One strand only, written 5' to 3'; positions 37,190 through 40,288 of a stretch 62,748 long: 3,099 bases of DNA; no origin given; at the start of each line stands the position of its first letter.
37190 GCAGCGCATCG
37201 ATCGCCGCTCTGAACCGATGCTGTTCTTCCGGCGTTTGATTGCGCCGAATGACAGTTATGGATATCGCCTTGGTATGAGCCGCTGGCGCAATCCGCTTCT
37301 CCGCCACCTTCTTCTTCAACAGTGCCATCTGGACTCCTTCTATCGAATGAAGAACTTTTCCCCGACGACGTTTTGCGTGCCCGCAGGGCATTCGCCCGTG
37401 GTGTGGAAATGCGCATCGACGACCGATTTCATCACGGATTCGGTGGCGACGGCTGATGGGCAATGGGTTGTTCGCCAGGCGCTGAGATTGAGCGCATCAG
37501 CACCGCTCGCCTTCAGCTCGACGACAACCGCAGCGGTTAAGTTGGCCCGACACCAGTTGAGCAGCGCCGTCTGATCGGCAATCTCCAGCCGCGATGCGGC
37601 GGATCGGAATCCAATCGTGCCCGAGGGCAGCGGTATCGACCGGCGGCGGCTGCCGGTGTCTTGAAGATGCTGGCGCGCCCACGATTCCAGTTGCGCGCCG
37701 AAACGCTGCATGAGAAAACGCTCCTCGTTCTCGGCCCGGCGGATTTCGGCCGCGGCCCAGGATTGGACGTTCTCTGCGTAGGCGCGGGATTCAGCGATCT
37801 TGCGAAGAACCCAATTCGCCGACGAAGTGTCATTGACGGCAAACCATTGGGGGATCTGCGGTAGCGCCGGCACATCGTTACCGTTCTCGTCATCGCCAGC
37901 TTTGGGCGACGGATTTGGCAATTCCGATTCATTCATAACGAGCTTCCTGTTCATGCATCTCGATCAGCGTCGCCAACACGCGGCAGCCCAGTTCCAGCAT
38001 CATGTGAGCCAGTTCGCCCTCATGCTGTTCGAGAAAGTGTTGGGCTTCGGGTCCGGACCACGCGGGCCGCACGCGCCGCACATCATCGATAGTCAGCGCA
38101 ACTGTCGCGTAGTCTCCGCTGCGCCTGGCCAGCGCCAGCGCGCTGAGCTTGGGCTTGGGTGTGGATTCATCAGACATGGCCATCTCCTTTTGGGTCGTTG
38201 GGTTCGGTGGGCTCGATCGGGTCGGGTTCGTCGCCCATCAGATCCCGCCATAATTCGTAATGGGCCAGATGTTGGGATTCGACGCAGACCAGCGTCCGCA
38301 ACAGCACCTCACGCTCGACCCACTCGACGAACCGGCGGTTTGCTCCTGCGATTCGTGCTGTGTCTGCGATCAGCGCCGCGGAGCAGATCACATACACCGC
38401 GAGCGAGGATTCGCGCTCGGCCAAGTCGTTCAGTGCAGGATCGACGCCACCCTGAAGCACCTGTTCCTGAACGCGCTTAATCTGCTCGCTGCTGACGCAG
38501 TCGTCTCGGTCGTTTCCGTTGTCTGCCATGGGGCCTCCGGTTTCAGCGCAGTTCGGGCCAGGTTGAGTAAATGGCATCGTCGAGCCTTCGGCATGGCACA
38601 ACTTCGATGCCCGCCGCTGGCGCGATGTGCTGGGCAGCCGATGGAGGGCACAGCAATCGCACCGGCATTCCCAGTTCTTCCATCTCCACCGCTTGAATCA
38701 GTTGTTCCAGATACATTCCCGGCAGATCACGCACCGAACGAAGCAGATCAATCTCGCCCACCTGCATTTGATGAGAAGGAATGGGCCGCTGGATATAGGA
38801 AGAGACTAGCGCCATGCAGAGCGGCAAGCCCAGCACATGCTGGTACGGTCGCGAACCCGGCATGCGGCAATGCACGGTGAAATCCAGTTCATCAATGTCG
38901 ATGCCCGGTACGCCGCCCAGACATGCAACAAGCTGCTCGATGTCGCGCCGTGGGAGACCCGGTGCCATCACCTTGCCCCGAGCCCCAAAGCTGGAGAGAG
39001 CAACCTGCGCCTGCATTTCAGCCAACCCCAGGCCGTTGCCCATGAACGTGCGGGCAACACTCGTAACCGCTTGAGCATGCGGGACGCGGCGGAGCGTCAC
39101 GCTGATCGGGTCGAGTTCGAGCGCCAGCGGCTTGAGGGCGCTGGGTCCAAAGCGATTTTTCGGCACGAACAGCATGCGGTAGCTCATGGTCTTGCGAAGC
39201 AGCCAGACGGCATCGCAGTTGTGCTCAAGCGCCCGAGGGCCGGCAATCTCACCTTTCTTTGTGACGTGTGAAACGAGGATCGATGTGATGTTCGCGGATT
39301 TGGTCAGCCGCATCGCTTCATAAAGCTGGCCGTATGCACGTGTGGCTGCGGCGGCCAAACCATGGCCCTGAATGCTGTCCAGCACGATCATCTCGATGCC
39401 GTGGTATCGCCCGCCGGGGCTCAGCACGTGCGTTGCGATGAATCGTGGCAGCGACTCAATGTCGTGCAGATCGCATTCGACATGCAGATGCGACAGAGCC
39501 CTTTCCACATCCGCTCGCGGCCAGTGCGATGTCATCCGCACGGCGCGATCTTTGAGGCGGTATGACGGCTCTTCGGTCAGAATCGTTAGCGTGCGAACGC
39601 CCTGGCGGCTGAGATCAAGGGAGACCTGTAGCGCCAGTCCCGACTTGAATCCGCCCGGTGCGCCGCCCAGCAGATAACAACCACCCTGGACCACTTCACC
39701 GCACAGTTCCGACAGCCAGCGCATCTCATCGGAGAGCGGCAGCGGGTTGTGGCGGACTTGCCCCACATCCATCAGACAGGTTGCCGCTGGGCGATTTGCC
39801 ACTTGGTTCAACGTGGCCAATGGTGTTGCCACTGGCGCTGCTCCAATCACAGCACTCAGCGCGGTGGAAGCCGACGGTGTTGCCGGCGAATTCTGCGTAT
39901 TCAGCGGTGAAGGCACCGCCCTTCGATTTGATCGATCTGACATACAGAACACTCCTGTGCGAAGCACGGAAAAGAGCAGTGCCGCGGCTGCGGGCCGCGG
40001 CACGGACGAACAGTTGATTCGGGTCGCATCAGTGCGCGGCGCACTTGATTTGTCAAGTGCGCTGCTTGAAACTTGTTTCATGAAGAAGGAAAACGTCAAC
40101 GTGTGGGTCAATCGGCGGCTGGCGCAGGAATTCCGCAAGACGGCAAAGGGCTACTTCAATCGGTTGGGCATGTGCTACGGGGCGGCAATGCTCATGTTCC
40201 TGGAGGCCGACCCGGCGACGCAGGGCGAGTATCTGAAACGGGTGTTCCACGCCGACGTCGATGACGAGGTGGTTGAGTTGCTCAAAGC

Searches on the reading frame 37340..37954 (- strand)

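Call 62: search_protein_families(library=pfam, proteins=[window:37340-37954:-], max_evalue=0.001)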
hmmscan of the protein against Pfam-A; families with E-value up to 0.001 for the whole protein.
window:37340-37954:- (204 aa): 1 family
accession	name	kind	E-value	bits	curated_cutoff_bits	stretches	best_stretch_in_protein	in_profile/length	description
PF07352.17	Phage_Mu_Gam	-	4.3e-10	40.1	28.3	1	44-146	2-116/149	Bacteriophage Mu Gam like protein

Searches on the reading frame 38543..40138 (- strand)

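Call 62: search_protein_families(library=pfam, proteins=[window:38543-40138:-], max_evalue=0.001)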
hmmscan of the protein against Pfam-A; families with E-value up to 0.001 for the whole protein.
window:38543-40138:- (531 aa): 2 families
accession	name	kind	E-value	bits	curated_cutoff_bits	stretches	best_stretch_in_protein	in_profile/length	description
PF13481.12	AAA_25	-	5.5e-07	29.8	27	1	145-296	25-194/195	AAA domain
PF06745.19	ATPase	-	1.1e-06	28.7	26.6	1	147-339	14-216/231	KaiC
